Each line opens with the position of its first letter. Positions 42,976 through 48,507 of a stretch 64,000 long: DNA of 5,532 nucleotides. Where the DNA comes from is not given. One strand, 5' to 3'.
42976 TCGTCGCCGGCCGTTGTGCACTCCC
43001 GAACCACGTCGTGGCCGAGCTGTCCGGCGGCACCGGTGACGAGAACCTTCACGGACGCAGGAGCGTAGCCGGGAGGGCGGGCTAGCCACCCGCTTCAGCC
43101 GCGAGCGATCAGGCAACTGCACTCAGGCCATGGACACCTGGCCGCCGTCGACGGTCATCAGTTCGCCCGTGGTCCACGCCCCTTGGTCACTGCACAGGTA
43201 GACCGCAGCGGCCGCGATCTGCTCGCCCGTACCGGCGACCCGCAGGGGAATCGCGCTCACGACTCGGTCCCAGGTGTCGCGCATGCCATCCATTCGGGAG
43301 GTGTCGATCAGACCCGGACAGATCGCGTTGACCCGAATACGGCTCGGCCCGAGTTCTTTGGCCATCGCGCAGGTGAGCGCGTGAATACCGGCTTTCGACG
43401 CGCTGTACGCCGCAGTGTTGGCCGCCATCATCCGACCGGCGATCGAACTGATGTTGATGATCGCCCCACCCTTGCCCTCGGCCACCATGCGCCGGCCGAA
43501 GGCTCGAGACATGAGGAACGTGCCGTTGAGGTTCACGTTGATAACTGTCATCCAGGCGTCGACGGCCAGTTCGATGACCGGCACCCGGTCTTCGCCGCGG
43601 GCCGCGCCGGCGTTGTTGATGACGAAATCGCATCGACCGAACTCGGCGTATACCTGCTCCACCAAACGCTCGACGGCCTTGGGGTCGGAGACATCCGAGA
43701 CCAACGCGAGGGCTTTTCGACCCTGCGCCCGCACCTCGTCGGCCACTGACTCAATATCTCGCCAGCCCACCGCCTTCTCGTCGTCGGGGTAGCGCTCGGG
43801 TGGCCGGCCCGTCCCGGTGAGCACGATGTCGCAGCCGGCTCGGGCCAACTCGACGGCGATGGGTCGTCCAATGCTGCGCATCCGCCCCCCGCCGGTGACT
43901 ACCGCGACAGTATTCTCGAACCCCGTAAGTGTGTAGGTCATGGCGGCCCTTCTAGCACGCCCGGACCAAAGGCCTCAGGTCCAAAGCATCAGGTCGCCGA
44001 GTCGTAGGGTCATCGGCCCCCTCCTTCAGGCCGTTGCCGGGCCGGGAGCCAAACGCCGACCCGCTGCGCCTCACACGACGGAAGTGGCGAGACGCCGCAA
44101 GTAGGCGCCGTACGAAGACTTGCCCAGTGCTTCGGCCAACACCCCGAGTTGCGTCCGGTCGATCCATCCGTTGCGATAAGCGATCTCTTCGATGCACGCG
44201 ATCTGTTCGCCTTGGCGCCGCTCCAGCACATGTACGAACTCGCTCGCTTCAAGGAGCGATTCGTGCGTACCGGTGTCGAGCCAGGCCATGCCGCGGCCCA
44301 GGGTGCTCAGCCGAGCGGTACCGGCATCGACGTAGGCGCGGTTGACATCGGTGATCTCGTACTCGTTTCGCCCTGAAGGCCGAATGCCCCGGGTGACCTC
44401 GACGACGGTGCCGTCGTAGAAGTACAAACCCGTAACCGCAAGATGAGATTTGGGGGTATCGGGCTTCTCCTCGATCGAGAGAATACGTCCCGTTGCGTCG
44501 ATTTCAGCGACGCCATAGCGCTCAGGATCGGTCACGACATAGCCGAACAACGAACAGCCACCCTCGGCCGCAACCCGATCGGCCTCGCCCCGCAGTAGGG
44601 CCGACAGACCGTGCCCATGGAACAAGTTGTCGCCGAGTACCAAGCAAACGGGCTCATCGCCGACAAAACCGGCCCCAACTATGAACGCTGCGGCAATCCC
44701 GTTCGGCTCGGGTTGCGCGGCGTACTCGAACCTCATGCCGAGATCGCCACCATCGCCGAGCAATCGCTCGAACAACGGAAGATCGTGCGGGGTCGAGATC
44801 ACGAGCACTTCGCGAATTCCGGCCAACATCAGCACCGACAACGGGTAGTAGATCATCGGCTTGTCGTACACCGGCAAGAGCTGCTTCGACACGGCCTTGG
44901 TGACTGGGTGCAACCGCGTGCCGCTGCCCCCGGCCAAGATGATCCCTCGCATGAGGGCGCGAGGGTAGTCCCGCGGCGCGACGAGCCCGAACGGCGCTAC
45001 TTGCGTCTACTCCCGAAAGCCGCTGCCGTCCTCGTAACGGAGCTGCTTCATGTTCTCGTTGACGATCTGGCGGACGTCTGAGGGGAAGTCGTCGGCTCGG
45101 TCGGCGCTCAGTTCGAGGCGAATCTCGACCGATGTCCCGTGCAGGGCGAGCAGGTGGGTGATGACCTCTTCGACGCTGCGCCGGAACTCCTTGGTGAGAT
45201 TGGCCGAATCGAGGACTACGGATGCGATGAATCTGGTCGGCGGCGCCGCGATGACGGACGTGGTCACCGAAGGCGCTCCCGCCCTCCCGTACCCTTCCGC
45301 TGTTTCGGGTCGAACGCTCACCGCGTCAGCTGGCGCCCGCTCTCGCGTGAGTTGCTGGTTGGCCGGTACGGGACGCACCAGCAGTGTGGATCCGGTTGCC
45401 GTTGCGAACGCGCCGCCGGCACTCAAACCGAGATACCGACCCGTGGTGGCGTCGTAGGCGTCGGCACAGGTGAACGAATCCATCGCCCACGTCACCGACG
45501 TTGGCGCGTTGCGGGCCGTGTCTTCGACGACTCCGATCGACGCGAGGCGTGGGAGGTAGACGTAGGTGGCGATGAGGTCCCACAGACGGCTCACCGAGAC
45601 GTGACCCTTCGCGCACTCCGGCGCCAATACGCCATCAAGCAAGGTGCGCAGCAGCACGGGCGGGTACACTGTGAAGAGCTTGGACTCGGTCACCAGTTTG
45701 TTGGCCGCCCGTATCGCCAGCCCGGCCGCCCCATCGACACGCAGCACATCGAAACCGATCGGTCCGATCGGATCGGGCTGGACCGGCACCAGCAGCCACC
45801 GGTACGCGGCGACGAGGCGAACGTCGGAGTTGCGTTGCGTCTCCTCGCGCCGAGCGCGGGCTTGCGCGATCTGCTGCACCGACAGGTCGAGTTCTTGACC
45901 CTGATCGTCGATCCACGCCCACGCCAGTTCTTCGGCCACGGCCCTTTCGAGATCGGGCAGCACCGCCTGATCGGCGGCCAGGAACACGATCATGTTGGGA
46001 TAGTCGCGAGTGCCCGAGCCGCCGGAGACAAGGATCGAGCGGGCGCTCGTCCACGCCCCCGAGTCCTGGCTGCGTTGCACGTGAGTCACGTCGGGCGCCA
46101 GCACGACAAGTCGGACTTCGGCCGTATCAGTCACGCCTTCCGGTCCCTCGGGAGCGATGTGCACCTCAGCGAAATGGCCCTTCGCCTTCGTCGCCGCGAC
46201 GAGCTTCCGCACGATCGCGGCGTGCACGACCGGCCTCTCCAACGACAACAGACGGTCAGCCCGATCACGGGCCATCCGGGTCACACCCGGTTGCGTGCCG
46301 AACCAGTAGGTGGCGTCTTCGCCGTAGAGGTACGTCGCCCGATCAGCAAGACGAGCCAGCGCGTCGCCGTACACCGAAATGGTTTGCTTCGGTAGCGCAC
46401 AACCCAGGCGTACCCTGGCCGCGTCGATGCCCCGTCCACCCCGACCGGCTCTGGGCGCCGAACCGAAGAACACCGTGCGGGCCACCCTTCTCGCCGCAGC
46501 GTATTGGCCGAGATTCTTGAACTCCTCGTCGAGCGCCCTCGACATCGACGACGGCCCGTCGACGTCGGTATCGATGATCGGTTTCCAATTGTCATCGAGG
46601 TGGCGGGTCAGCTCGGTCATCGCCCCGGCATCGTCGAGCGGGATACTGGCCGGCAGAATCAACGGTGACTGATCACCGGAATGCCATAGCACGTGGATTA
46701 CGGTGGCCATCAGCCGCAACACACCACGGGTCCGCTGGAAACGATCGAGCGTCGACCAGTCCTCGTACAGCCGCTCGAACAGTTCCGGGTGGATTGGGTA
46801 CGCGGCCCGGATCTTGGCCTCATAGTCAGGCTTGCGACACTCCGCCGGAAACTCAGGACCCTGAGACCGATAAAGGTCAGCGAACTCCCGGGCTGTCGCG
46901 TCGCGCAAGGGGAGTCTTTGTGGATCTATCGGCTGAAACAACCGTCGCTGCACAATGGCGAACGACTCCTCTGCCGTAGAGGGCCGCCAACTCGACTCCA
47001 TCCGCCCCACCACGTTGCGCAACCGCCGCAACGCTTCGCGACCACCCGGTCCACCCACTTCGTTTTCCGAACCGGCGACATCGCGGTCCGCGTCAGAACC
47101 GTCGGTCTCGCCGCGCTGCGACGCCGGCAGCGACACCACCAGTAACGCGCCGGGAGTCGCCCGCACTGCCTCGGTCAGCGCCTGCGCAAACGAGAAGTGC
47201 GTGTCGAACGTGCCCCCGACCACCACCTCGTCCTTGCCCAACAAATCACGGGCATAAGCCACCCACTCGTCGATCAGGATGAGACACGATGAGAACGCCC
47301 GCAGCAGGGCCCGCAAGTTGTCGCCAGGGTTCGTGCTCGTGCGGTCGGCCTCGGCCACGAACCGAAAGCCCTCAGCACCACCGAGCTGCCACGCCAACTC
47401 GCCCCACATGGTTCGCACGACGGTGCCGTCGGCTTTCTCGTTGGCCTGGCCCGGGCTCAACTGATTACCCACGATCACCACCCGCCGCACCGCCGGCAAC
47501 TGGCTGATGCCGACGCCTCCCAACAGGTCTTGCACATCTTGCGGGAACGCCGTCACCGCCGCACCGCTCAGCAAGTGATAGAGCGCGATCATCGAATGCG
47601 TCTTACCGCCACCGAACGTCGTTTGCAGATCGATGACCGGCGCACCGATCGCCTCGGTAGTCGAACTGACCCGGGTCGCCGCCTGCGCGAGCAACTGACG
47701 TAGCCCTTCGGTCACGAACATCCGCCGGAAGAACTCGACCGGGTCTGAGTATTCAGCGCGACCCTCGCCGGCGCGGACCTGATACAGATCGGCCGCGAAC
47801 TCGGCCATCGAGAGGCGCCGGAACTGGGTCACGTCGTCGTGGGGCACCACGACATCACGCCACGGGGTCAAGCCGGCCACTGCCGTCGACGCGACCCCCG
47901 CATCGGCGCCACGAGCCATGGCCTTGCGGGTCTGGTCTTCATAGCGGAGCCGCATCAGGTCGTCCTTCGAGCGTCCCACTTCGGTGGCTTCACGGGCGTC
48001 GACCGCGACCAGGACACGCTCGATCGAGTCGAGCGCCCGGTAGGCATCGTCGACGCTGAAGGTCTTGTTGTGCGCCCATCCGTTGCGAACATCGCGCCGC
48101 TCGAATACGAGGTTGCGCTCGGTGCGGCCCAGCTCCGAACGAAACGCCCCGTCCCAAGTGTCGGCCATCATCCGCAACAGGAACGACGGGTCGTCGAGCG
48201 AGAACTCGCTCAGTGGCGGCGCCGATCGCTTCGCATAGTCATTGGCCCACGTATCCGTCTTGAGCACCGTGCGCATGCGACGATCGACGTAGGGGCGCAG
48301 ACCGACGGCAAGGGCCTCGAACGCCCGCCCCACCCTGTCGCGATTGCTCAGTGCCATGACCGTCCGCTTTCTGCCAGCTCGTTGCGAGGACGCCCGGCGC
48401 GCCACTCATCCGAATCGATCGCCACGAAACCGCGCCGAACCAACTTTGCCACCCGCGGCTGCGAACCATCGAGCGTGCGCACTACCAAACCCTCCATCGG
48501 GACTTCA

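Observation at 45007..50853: Translationally coupled ABC-ATPase / PIN-like / RNA ligase / HEPN-DUF499 four-gene operon: candidate RNA-targeting and RNA-repair conflict system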

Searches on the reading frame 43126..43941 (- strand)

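Call 7: search_protein_families(library=pfam, proteins=[window:43126-43941:-], max_evalue=0.01)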
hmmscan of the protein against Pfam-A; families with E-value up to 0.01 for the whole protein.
window:43126-43941:- (272 aa): 4 families
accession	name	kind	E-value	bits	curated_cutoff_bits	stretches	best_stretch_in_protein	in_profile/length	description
PF13561.12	adh_short_C2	-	9.7e-58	196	27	1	21-267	5-234/236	Enoyl-(Acyl carrier protein) reductase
PF00106.31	adh_short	-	3.2e-49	167.5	26.6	1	12-218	2-188/195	short chain dehydrogenase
PF08659.16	KR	-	5.2e-11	43.2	22.6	1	14-191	4-161/180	KR domain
PF23441.1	SDR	-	0.00024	21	27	1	80-219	66-201/258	SDR-like rossmann domain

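Call 8: search_protein_families(library=padloc, proteins=[window:43126-43941:-], max_evalue=0.01)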
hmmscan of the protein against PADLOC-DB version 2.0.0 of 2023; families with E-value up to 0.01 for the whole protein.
window:43126-43941:- (272 aa): 0 families

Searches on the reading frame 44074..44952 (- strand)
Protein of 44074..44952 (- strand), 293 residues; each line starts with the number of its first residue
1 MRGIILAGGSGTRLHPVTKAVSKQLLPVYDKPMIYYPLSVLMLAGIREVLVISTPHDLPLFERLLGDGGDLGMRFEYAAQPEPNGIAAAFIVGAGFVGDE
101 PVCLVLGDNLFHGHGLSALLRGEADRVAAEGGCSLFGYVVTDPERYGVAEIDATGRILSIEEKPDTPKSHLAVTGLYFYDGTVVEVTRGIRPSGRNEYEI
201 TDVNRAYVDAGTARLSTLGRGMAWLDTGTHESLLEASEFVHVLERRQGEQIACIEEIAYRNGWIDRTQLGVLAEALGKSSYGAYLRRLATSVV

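Call 7: search_protein_families(library=pfam, proteins=[window:44074-44952:-], max_evalue=0.01)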
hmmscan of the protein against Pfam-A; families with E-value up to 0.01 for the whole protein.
window:44074-44952:- (293 aa): 2 families
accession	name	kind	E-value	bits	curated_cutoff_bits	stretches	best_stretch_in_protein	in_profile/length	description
PF00483.29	NTP_transferase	-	1.4e-68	231.6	21.2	1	3-240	2-242/245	Nucleotidyl transferase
PF12804.13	NTP_transf_3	-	6.9e-09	36.5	27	1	3-121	1-108/160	MobA-like NTP transferase domain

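Call 8: search_protein_families(library=padloc, proteins=[window:44074-44952:-], max_evalue=0.01)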
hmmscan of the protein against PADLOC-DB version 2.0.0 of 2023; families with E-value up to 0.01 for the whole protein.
window:44074-44952:- (293 aa): 0 families

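Call 80: list_cluster_members(proteins=[window:44074-44952:-, window:42198-43052:-, window:45010-48357:-])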
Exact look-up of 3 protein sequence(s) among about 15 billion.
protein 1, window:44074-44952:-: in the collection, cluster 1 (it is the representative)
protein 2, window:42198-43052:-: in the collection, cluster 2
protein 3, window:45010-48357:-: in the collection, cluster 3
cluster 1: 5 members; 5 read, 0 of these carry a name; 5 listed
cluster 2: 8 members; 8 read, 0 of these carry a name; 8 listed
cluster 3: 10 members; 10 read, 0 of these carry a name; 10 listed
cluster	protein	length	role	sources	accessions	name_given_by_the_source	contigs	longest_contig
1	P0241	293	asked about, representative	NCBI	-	-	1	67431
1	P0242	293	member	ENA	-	-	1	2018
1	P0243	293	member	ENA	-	-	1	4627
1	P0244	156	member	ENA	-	-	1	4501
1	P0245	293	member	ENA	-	-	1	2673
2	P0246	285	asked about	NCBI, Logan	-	-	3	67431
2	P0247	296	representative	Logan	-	-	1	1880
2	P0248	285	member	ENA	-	-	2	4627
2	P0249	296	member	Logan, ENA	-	-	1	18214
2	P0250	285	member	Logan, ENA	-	-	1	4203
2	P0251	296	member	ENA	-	-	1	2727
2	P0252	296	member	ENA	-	-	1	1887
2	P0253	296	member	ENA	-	-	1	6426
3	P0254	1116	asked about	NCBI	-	-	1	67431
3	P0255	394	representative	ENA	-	-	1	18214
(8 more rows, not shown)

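Call 81: find_encoding_contigs(protein=P0255, flank=10000, max_places=3)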
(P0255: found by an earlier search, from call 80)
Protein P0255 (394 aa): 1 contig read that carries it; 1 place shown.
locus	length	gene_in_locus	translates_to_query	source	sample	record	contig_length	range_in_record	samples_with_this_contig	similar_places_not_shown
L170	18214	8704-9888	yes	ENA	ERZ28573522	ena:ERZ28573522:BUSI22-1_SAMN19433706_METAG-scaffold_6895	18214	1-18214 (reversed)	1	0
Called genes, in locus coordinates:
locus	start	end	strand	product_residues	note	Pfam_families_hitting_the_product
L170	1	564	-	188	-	?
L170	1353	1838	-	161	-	-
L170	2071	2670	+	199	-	-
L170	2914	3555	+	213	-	-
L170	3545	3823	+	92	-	-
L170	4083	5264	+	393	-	PF04326:SLFN_AlbA_2, PF13749:HATPase_c_4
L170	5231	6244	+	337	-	PF06564:CBP_BcsQ (faint), PF10609:ParA (faint), PF13614:AAA_31, PF01656:CbiA, PF02374:ArsA_ATPase (weak), PF09140:MipZ (weak)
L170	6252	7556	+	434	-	PF02463:SMC_N, PF13175:AAA_15, PF13476:AAA_23 (weak), PF13555:AAA_29 (weak), PF13304:AAA_21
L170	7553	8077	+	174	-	-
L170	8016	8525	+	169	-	PF09414:RNA_ligase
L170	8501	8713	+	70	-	-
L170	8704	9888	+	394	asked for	PF18731:HEPN_Swt1, PF04465:DUF499 (weak)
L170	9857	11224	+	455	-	-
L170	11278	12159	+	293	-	PF00483:NTP_transferase, PF12804:NTP_transf_3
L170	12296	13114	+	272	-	PF00106:adh_short, PF08659:KR, PF13561:adh_short_C2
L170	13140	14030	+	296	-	PF01073:3Beta_HSD (weak), PF01370:Epimerase, PF04321:RmlD_sub_bind, PF07993:NAD_binding_4 (faint), PF02719:Polysacc_synt_2, PF16363:GDP_Man_Dehyd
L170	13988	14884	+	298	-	PF00535:Glycos_transf_2, PF13641:Glyco_tranf_2_3, PF13506:Glyco_transf_21, PF13632:Glyco_trans_2_3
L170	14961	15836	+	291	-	-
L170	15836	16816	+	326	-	PF00483:NTP_transferase, PF12804:NTP_transf_3, PF24894:Hexapep_GlmU, PF25084:LbH_EIF2B (weak), PF25087:GMPPB_C (weak)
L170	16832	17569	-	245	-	PF05685:Uma2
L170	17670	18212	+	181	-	?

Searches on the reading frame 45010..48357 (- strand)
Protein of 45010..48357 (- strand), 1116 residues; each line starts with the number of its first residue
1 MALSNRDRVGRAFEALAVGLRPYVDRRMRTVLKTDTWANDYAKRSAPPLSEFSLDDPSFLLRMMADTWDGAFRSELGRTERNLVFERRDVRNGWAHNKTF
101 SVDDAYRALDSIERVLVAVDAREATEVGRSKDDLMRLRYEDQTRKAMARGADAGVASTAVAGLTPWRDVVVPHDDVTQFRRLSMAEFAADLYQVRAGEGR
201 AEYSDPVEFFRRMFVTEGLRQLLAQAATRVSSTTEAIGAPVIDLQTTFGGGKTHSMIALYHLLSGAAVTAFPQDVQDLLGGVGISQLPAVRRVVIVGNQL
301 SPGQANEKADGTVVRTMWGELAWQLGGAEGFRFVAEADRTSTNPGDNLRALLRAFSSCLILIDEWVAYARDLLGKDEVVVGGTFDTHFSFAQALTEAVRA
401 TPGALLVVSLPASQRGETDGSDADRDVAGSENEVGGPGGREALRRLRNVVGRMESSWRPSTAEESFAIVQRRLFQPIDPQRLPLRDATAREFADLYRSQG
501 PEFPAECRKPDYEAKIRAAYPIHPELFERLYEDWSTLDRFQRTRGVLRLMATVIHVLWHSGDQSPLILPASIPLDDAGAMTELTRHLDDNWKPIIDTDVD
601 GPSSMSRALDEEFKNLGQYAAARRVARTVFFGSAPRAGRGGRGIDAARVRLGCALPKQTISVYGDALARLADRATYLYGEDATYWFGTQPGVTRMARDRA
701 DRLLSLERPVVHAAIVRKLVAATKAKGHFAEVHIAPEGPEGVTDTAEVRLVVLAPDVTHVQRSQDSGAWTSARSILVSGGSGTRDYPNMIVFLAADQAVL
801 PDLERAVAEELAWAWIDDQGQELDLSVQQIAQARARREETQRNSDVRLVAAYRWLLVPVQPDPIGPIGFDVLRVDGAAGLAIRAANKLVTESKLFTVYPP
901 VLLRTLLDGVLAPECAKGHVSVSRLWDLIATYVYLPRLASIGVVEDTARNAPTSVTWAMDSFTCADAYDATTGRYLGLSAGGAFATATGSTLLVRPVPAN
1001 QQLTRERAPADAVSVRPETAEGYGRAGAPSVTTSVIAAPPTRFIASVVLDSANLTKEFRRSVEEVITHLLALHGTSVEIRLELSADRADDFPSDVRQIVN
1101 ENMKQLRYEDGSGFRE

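Call 7: search_protein_families(library=pfam, proteins=[window:45010-48357:-], max_evalue=0.01)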
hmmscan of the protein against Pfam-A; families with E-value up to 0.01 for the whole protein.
window:45010-48357:- (1116 aa): 2 families
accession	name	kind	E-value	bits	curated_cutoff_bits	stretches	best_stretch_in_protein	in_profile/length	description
PF18731.6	HEPN_Swt1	-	3.2e-28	98.8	27.5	1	11-120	1-115/115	Swt1-like HEPN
PF04465.17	DUF499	-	7.2e-23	80.8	23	1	308-631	44-342/1024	Protein of unknown function (DUF499)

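Call 8: search_protein_families(library=padloc, proteins=[window:45010-48357:-], max_evalue=0.01)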
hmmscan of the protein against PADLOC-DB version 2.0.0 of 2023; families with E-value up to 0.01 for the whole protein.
window:45010-48357:- (1116 aa): 3 families
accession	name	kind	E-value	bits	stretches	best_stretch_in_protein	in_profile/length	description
PDLC00662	HmaC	-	7.2e-265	879.7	1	163-1109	3-935/941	AAA+ ATPase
PDLC02192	DUF499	-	2.2e-24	83.4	1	205-859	34-629/1022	-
PDLC02488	BrxC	-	0.00042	16.4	0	207-280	32-105/1240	BrxC-PglY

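Call 10: search_protein_families(library=ncbifam, proteins=[window:45010-48357:-], max_evalue=0.01)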
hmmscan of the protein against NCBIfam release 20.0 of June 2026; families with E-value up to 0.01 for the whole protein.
window:45010-48357:- (1116 aa): 1 family
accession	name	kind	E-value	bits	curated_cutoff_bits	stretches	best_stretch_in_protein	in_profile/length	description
NF042962.1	DUF499_antiphage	equivalog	1.1e-32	113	1200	1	204-858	33-626/1025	anti-phage-associated DUF499 domain-containing protein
